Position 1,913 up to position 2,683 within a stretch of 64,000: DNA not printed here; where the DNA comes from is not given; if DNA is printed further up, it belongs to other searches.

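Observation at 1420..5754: Five-gene same-strand cluster encoding only signal-peptide-bearing Gly/His/Asp-rich proteins: candidate undescribed periplasmic metal-handling or envelope system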

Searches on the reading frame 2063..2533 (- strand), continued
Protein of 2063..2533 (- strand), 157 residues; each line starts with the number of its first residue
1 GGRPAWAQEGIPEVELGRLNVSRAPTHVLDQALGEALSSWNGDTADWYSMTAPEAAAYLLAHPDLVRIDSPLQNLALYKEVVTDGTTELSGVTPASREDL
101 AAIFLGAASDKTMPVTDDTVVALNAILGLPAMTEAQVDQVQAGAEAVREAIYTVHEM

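Call 34: search_protein_families(library=ncbifam, proteins=[L042:12371-13078:-, L057:11477-13033:-, L057:13027-13749:-, L077:13312-14754:-, L034:12250-13617:-, L034:13614-14336:-, L050:11380-12096:-, L063:9183-10718:-], max_evalue=1e-10)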
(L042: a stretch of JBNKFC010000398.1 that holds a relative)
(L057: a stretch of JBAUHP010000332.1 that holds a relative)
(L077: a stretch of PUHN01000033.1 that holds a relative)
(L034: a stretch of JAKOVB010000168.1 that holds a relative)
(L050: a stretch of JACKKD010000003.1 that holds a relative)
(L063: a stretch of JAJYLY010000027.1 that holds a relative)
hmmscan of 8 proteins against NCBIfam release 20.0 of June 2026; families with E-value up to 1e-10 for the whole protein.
L042:12371-13078:- (235 aa): 73 families (the best 25 are shown)
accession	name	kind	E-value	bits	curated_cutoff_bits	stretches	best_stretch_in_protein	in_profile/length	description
NF007005.1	PRK09468.1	equivalog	3.8e-69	232.7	331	1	7-235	4-234/237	osmolarity response regulator transcription factor OmpR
NF045944.1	ResRegRpaBCyano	equivalog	2.3e-63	213.6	330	1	10-232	1-227/229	response regulator transcription factor RpaB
NF040689.1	MtrAB_MtrA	equivalog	1.3e-54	184.8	300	1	9-231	1-217/219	MtrAB system response regulator MtrA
TIGR02154.1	PhoB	equivalog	3.2e-52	177.1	296.2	1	8-232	4-225/226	phosphate regulon transcriptional regulator PhoB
NF041733.1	resp_reg_CseB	equivalog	8.9e-50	169.2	350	1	8-232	2-226/228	two-component system response regulator CseB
TIGR01387.1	cztR_silR_copR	subfamily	7.6e-47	159.7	279.2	1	9-232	1-218/218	heavy metal response regulator transcription factor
NF008034.0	PRK10766.1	equivalog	9.3e-47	159.5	275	1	7-234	3-228/231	two-component system response regulator TorR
NF008199.0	PRK10955.1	equivalog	1.7e-44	152.5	341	1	9-232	4-228/232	envelope stress response regulator transcription factor CpxR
NF040534.1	resp_reg_YycF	equivalog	2.3e-43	148.1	340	1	9-233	3-228/231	response regulator YycF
NF053854.1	RespRegPhoBBctds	equivalog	4e-43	147.4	270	1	9-232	1-224/225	two-component system response regulator PhoB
NF012023.0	PRK15479.1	equivalog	3.1e-42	144.6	337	1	8-232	2-217/224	transcriptional regulator TctD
NF008296.0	PRK11083.1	equivalog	4.7e-41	140.7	273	1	7-233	4-226/228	two-component system response regulator CreB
NF051850.1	RespRegRprY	equivalog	4.9e-41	140.7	370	1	6-232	4-226/234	response regulator transcription factor RprY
NF007982.1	PRK10710.1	equivalog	8.1e-41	140.1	380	1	5-231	6-226/235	envelope stress response regulator BaeR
NF033117.2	vanR_ACDEGLN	exception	1e-40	139.7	350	1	9-232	1-225/226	VanR-ABDEGLN family response regulator transcription factor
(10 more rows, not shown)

L057:11477-13033:- (518 aa): 50 families (the best 25 are shown)
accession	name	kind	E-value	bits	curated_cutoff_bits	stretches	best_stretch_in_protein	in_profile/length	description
NF008312.0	PRK11100.1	equivalog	7.8e-44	150.3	356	1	204-514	148-470/477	two-component system sensor histidine kinase CreC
NF007007.0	PRK09470.1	equivalog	7.5e-31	107.5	486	1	239-512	172-453/463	envelope stress sensor histidine kinase CpxA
NF033092.0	HK_WalK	equivalog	2.5e-29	102.3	725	1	317-509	373-585/594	cell wall metabolism sensor histidine kinase WalK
TIGR02966.1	phoR_proteo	equivalog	2.5e-26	92.5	334.2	1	307-516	105-333/333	phosphate regulon sensor histidine kinase PhoR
NF007004.0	PRK09467.1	equivalog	3.9e-26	91.9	415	1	247-509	164-426/440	two-component system sensor histidine kinase EnvZ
NF008468.0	PRK11360.1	equivalog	4.7e-26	91.3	646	1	311-517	391-607/616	two-component system sensor histidine kinase AtoS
NF046044.1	PnpS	equivalog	5.7e-25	88.1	400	1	307-515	161-388/390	two-component system histidine kinase PnpS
NF012163.2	BaeS_SmeS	equivalog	6.6e-25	88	500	1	209-515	131-455/457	sensor histidine kinase efflux regulator BaeS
NF040691.1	MtrAB_MtrB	equivalog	1.1e-24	87.4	450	1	204-515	154-489/507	MtrAB system histidine kinase MtrB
NF058527.1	HistKinChvGCaul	equivalog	1.1e-24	87.1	740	1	199-376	189-363/535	two-component sensor histidine kinase ChvG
TIGR01386.1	cztS_silS_copS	subfamily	2.4e-23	82.8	292.55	1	232-516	158-456/457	heavy metal sensor histidine kinase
NF007898.0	PRK10604.1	equivalog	6.5e-22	78.3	478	1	265-516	163-421/433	two-component system sensor histidine kinase RstB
NF007837.0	PRK10549.1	equivalog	6.1e-21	74.7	603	1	209-512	131-452/466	envelope stress sensor histidine kinase BaeS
NF007688.0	PRK10364.1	equivalog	4.9e-20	71.7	479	1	303-514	227-447/460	two-component system sensor histidine kinase ZraS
TIGR02916.1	PEP_his_kin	equivalog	3.8e-19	68.7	300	1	310-514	469-676/679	XrtA/PEP-CTERM system histidine kinase PrsK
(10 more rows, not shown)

L057:13027-13749:- (240 aa): 78 families (the best 25 are shown)
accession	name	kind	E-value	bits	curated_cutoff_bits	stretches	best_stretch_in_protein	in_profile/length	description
NF008296.0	PRK11083.1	equivalog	1.2e-62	211.3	273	1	17-235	4-225/228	two-component system response regulator CreB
NF007982.1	PRK10710.1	equivalog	1.6e-56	191.5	380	1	16-234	7-226/235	envelope stress response regulator BaeR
TIGR02154.1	PhoB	equivalog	3.9e-56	189.9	296.2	1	17-235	3-225/226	phosphate regulon transcriptional regulator PhoB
NF040689.1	MtrAB_MtrA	equivalog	3.2e-55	186.8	300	1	19-235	1-218/219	MtrAB system response regulator MtrA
NF045944.1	ResRegRpaBCyano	equivalog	8e-53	179.2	330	1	21-234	2-226/229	response regulator transcription factor RpaB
NF053854.1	RespRegPhoBBctds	equivalog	1.6e-51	174.8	270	1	19-232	1-221/225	two-component system response regulator PhoB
NF040534.1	resp_reg_YycF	equivalog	4.5e-49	166.8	340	1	18-233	2-225/231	response regulator YycF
NF033120.0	vanR_FM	exception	9.6e-47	159.5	460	1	19-234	6-228/231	vancomycin resistance response regulator transcription factor, VanR-F/VanR-M family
NF033117.2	vanR_ACDEGLN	exception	3.7e-46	157.5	350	1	19-234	1-224/226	VanR-ABDEGLN family response regulator transcription factor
NF007546.0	PRK10161.1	equivalog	7.8e-45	153.2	471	1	16-235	2-225/229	phosphate response regulator transcription factor PhoB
NF041733.1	resp_reg_CseB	equivalog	2.4e-44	151.4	350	1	18-236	2-227/228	two-component system response regulator CseB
NF008199.0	PRK10955.1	equivalog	2.2e-43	148.9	341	1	18-217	3-209/232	envelope stress response regulator transcription factor CpxR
TIGR01387.1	cztR_silR_copR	subfamily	1.4e-42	145.8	279.2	1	19-234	1-217/218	heavy metal response regulator transcription factor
NF012227.0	AdeR_RR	equivalog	5.9e-42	143.8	340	1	18-236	13-237/239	efflux system response regulator transcription factor AdeR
NF008034.0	PRK10766.1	equivalog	8e-41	140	275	1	15-233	1-224/231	two-component system response regulator TorR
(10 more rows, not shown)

L077:13312-14754:- (480 aa): 62 families (the best 25 are shown)
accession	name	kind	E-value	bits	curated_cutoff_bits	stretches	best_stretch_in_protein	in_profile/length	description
NF007004.0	PRK09467.1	equivalog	3.3e-58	197.6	415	1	191-465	165-436/440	two-component system sensor histidine kinase EnvZ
NF007007.0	PRK09470.1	equivalog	4.8e-50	170.8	486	1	198-465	184-459/463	envelope stress sensor histidine kinase CpxA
NF007898.0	PRK10604.1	equivalog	1.9e-46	159.1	478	1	209-467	163-425/433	two-component system sensor histidine kinase RstB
NF045900.1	HisKinCpxALeg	equivalog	1.5e-43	149.2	800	1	178-464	148-450/451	two-component system sensor histidine kinase CpxA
NF012163.2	BaeS_SmeS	equivalog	7.4e-39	133.9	500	1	191-464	171-457/457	sensor histidine kinase efflux regulator BaeS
NF008312.0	PRK11100.1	equivalog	2.6e-38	132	356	1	186-466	191-475/477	two-component system sensor histidine kinase CreC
TIGR01386.1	cztS_silS_copS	subfamily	1.1e-36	126.9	292.55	1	191-451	171-445/457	heavy metal sensor histidine kinase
NF033092.0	HK_WalK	equivalog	1.9e-36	125.9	725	1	256-464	370-593/594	cell wall metabolism sensor histidine kinase WalK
NF040691.1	MtrAB_MtrB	equivalog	6.9e-32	111.1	450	1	191-467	196-494/507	MtrAB system histidine kinase MtrB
NF007837.0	PRK10549.1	equivalog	2.9e-31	108.7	603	1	192-466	174-459/466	envelope stress sensor histidine kinase BaeS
NF046044.1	PnpS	equivalog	5.3e-31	108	400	1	258-464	170-390/390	two-component system histidine kinase PnpS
NF012226.0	AdeS_HK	equivalog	9.7e-31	107.2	500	1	202-463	80-351/353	two-component sensor histidine kinase AdeS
NF058527.1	HistKinChvGCaul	equivalog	1.2e-30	106.8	740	1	194-454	239-517/535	two-component sensor histidine kinase ChvG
NF008025.0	PRK10755.1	equivalog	3.7e-30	104.8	314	1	200-466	85-357/362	two-component system sensor histidine kinase PmrB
NF007664.1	PRK10337.1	equivalog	1.4e-29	103.1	475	1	193-462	165-441/442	quorum sensing histidine kinase QseC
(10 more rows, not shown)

L034:12250-13617:- (455 aa): 52 families (the best 25 are shown)
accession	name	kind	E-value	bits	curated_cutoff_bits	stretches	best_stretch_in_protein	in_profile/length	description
NF007004.0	PRK09467.1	equivalog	1.9e-78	264.2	415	1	22-440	18-436/440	two-component system sensor histidine kinase EnvZ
NF007007.0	PRK09470.1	equivalog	4.8e-50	170.8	486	1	160-437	171-456/463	envelope stress sensor histidine kinase CpxA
NF007898.0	PRK10604.1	equivalog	2.6e-45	155.4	478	1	160-440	138-423/433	two-component system sensor histidine kinase RstB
NF045900.1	HisKinCpxALeg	equivalog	1.2e-43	149.5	800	1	158-439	153-450/451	two-component system sensor histidine kinase CpxA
NF040691.1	MtrAB_MtrB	equivalog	7e-40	137.5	450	1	159-441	191-493/507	MtrAB system histidine kinase MtrB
NF012163.2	BaeS_SmeS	equivalog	2e-39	135.8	500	1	157-439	164-457/457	sensor histidine kinase efflux regulator BaeS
NF033092.0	HK_WalK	equivalog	4.1e-36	124.7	725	1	232-439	371-593/594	cell wall metabolism sensor histidine kinase WalK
TIGR02966.1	phoR_proteo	equivalog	1.4e-32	113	334.2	1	225-413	106-308/333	phosphate regulon sensor histidine kinase PhoR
NF007837.0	PRK10549.1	equivalog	1.1e-31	110.1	603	1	161-439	168-457/466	envelope stress sensor histidine kinase BaeS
NF058527.1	HistKinChvGCaul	equivalog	3.7e-31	108.5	740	1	157-425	227-513/535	two-component sensor histidine kinase ChvG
NF012226.0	AdeS_HK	equivalog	4.7e-30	104.9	500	1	336-417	250-331/353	two-component sensor histidine kinase AdeS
NF008312.0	PRK11100.1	equivalog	1.1e-29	103.6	356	1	159-440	184-474/477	two-component system sensor histidine kinase CreC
TIGR01386.1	cztS_silS_copS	subfamily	1.8e-29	103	292.55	1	157-417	164-436/457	heavy metal sensor histidine kinase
NF008025.0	PRK10755.1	equivalog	2.8e-28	98.7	314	1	161-439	71-355/362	two-component system sensor histidine kinase PmrB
NF046044.1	PnpS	equivalog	2.5e-27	95.9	400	1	226-431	163-382/390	two-component system histidine kinase PnpS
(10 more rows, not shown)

L034:13614-14336:- (240 aa): 69 families (the best 25 are shown)
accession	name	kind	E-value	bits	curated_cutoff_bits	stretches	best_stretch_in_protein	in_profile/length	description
NF007005.1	PRK09468.1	equivalog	1.2e-88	296.5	331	1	7-239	2-235/237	osmolarity response regulator transcription factor OmpR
NF008034.0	PRK10766.1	equivalog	2.5e-64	217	275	1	9-237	3-228/231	two-component system response regulator TorR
NF040689.1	MtrAB_MtrA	equivalog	3.9e-63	212.7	300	1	11-233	1-216/219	MtrAB system response regulator MtrA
NF045944.1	ResRegRpaBCyano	equivalog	9.9e-63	211.6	330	1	12-235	1-227/229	response regulator transcription factor RpaB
NF008378.0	PRK11173.1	equivalog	1.9e-60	204.1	334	1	9-236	4-233/238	two-component system response regulator ArcA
TIGR02154.1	PhoB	equivalog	6.2e-59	199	296.2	1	9-236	3-226/226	phosphate regulon transcriptional regulator PhoB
NF040534.1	resp_reg_YycF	equivalog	7.7e-59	198.8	340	1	10-235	2-227/231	response regulator YycF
NF010430.0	PRK13856.1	equivalog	7.3e-57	192.8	344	1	10-236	3-228/241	two-component response regulator VirG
NF007982.1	PRK10710.1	equivalog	1.4e-56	191.7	380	1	5-235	4-227/235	envelope stress response regulator BaeR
NF041733.1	resp_reg_CseB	equivalog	1.4e-55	188.2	350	1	10-234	2-225/228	two-component system response regulator CseB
NF008296.0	PRK11083.1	equivalog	1.4e-53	181.7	273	1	8-236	3-226/228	two-component system response regulator CreB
NF007977.0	PRK10701.1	equivalog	2.3e-53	181.2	330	1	9-238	2-236/241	two-component system response regulator RstA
NF053854.1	RespRegPhoBBctds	equivalog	1.8e-52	177.9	270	1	11-235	1-224/225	two-component system response regulator PhoB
NF033117.2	vanR_ACDEGLN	exception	1.3e-50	172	350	1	11-234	1-224/226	VanR-ABDEGLN family response regulator transcription factor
NF008199.0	PRK10955.1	equivalog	1.4e-49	169.1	341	1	9-235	2-228/232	envelope stress response regulator transcription factor CpxR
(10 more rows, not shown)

L050:11380-12096:- (238 aa): 70 families (the best 25 are shown)
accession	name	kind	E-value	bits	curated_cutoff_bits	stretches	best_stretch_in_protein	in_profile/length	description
NF007005.1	PRK09468.1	equivalog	1.4e-68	230.9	331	1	7-238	4-234/237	osmolarity response regulator transcription factor OmpR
NF045944.1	ResRegRpaBCyano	equivalog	4e-60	203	330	1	10-235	1-227/229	response regulator transcription factor RpaB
NF040689.1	MtrAB_MtrA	equivalog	5.7e-53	179.5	300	1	9-234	1-217/219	MtrAB system response regulator MtrA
TIGR02154.1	PhoB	equivalog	2.4e-50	171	296.2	1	8-235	4-225/226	phosphate regulon transcriptional regulator PhoB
NF041733.1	resp_reg_CseB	equivalog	2.4e-49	167.7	350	1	7-235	1-226/228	two-component system response regulator CseB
NF008034.0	PRK10766.1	equivalog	1.6e-46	158.7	275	1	7-237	3-228/231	two-component system response regulator TorR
TIGR01387.1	cztR_silR_copR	subfamily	3.6e-44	151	279.2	1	9-235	1-218/218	heavy metal response regulator transcription factor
NF008199.0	PRK10955.1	equivalog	1.3e-43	149.6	341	1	8-235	3-228/232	envelope stress response regulator transcription factor CpxR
NF040534.1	resp_reg_YycF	equivalog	4.6e-43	147.1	340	1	8-236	2-228/231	response regulator YycF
NF053854.1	RespRegPhoBBctds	equivalog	4.2e-42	144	270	1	9-235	1-224/225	two-component system response regulator PhoB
NF010430.0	PRK13856.1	equivalog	1.3e-41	142.9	344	1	8-236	3-228/241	two-component response regulator VirG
NF008296.0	PRK11083.1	equivalog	1.1e-40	139.5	273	1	7-236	4-226/228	two-component system response regulator CreB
NF008378.0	PRK11173.1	equivalog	1.1e-40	139.4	334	1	7-235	4-232/238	two-component system response regulator ArcA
NF007982.1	PRK10710.1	equivalog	1.8e-40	139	380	1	6-234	7-226/235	envelope stress response regulator BaeR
NF033117.2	vanR_ACDEGLN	exception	8.6e-39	133.4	350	1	9-235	1-225/226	VanR-ABDEGLN family response regulator transcription factor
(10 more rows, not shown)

L063:9183-10718:- (511 aa): 50 families (the best 25 are shown)
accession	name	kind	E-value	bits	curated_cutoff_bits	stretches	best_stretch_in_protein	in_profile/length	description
NF007664.1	PRK10337.1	equivalog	4.9e-56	190.3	475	1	63-500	1-435/442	quorum sensing histidine kinase QseC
TIGR01386.1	cztS_silS_copS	subfamily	2.5e-47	161.9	292.55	1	197-491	144-442/457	heavy metal sensor histidine kinase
NF008025.0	PRK10755.1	equivalog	1.6e-46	158.7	314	1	219-508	68-355/362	two-component system sensor histidine kinase PmrB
NF007345.0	PRK09835.1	subfamily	1.5e-40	139.2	423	1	215-495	182-468/482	Cu(+)/Ag(+) sensor histidine kinase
NF052314.1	T9SS_HK_PorY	subfamily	2.8e-38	132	350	1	64-497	2-410/418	PorY family sensor histidine kinase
NF008312.0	PRK11100.1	equivalog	2.7e-36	125.4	356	1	213-507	181-472/477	two-component system sensor histidine kinase CreC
NF041735.1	hist_kin_RppB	equivalog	5.7e-32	111.1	400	1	293-494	216-425/438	two-component system sensor histidine kinase RppB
TIGR02966.1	phoR_proteo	equivalog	1.3e-31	109.9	334.2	1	285-492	106-319/333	phosphate regulon sensor histidine kinase PhoR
NF012163.2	BaeS_SmeS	equivalog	1.5e-30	106.6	500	1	211-491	159-441/457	sensor histidine kinase efflux regulator BaeS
NF046044.1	PnpS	equivalog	2.8e-29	102.3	400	1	286-493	163-376/390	two-component system histidine kinase PnpS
NF040691.1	MtrAB_MtrB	equivalog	1.3e-28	100.3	450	1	276-490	254-474/507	MtrAB system histidine kinase MtrB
NF007004.0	PRK09467.1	equivalog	1.7e-28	99.6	415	1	206-507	148-434/440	two-component system sensor histidine kinase EnvZ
NF007837.0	PRK10549.1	equivalog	6.4e-28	97.7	603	1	234-493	184-443/466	envelope stress sensor histidine kinase BaeS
NF007007.0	PRK09470.1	equivalog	2.8e-27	95.7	486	1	220-491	174-442/463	envelope stress sensor histidine kinase CpxA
NF007898.0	PRK10604.1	equivalog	1.3e-26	93.8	478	1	242-493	164-408/433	two-component system sensor histidine kinase RstB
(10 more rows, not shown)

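Call 36: search_dna_similar(query=window:2063-2533:-, collection=plasmids, mode=protein, max_rows=25)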
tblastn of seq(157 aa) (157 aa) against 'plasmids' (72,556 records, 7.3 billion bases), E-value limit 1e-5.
No match.

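Call 70: search_protein_representatives(alignment_id=A2)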
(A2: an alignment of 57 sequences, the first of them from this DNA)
Query: 57 sequences, 283 profile positions. Proteins with E-value up to 0.001 (for the whole library): 646; up to 1e-10: 384; up to 1e-30: 123. The best 150 are listed.
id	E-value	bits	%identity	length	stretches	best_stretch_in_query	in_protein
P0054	1.3e-103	363.1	-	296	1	1-283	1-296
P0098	6.8e-98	344.3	-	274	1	10-282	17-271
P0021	5.7e-97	341.3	-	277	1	6-283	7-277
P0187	2.7e-95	335.8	-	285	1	11-283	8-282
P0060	1.3e-94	333.6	-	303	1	9-283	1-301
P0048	7.5e-92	324.5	-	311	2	48-282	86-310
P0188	1.6e-87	310.3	-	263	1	10-283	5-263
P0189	3.3e-86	306.0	-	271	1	1-282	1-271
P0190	3.4e-86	305.9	-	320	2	47-283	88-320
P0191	3.0e-84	299.5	-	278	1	39-283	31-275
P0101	4.5e-84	299.0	-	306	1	40-283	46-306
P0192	6.8e-84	298.4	-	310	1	10-283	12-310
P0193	1.0e-82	294.6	-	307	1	1-283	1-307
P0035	2.7e-81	289.9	-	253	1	6-283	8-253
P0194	3.0e-81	289.7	-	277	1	7-283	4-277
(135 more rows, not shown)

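Call 80: search_protein_families(library=pfam, alignment_id=A2, max_evalue=1)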
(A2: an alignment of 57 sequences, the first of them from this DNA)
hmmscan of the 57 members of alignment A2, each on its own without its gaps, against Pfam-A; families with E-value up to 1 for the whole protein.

A. member 1, seq(157 aa): 0 families

B. families by the number of members that match (of 57 scanned): 14 families
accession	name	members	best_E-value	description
PF17249.8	DUF5318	3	0.016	Family of unknown function (DUF5318)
PF24165.1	TMP_C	3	0.034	Tape measure protein C-terminal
PF03584.20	Herpes_ICP4_N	2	0.0016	Herpesvirus ICP4-like protein N-terminal region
PF08823.16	PG_binding_2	2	0.21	Putative peptidoglycan binding domain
PF16231.10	DUF4890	1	0.017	Domain of unknown function (DUF4890)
PF24693.1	DUF7660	1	0.042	Family of unknown function (DUF7660)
PF10212.14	PPP1R21_helical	1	0.15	Protein phosphatase 1 regulatory subunit 21, six-helix bundle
PF09415.16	CENP-X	1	0.19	CENP-S associating Centromere protein X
PF09585.15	Lin0512_fam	1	0.19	Conserved hypothetical protein (Lin0512_fam)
PF00288.32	GHMP_kinases_N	1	0.23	GHMP kinases N terminal domain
PF09957.15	VapB_antitoxin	1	0.24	Bacterial antitoxin of type II TA system, VapB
PF08139.17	LPAM_1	1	0.48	Prokaryotic membrane lipoprotein lipid attachment site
PF16596.10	MFMR_assoc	1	0.59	Disordered region downstream of MFMR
PF22807.2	TrAA12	1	0.92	TrAA12-like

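Call 82: fold_search(model_id=the predicted structure, library=viral)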
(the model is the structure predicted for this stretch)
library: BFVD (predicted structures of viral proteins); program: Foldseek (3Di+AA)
matches with E <= 10: 160; with E <= 0.001: 0
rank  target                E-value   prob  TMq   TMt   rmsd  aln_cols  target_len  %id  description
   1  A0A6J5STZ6            3.0e-01  0.18  0.19  0.09  16.7       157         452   12  Uncharacterized protein [uncultured Caudovirales phage]
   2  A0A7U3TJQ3            7.3e-01  0.20  0.30  0.06  15.0       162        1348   17  Putative capsid protein [Soybean thrips-associated totivirus 2]
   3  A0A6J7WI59            1.1e+00  0.06  0.18  0.10  19.4       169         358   15  Uncharacterized protein [uncultured Caudovirales phage]
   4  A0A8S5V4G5            1.3e+00  0.10  0.23  0.05  13.8       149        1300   16  Tail tape measure protein [Siphoviridae sp. ct87j35]
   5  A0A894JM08            1.6e+00  0.10  0.19  0.11  13.2       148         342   13  (no name in the UniProt tables at hand)
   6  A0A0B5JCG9            1.8e+00  0.06  0.19  0.07  16.3       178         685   20  Ankyrin repeat protein [Pandoravirus inopinatum]
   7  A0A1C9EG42            1.9e+00  0.07  0.21  0.23  14.3       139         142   14  (no name in the UniProt tables at hand)
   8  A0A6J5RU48            2.0e+00  0.08  0.24  0.10  18.5       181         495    8  Uncharacterized protein [uncultured Caudovirales phage]
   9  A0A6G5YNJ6            2.1e+00  0.10  0.19  0.24  12.6       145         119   20  (no name in the UniProt tables at hand)
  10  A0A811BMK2            2.1e+00  0.09  0.21  0.10  12.6       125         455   16  DUF5848 domain-containing protein [Pandoravirus japonicus]
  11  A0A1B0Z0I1            2.1e+00  0.08  0.23  0.22  11.1       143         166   12  (no name in the UniProt tables at hand)
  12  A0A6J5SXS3            2.1e+00  0.07  0.22  0.08  20.4       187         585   11  Uncharacterized protein [uncultured Caudovirales phage]
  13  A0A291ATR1            2.2e+00  0.12  0.23  0.15   9.0       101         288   21  Uncharacterized protein [Pandoravirus salinus]
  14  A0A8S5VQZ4            2.3e+00  0.03  0.15  0.07  16.1       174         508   13  (no name in the UniProt tables at hand)
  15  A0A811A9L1            2.4e+00  0.03  0.16  0.09  16.3       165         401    7  (no name in the UniProt tables at hand)
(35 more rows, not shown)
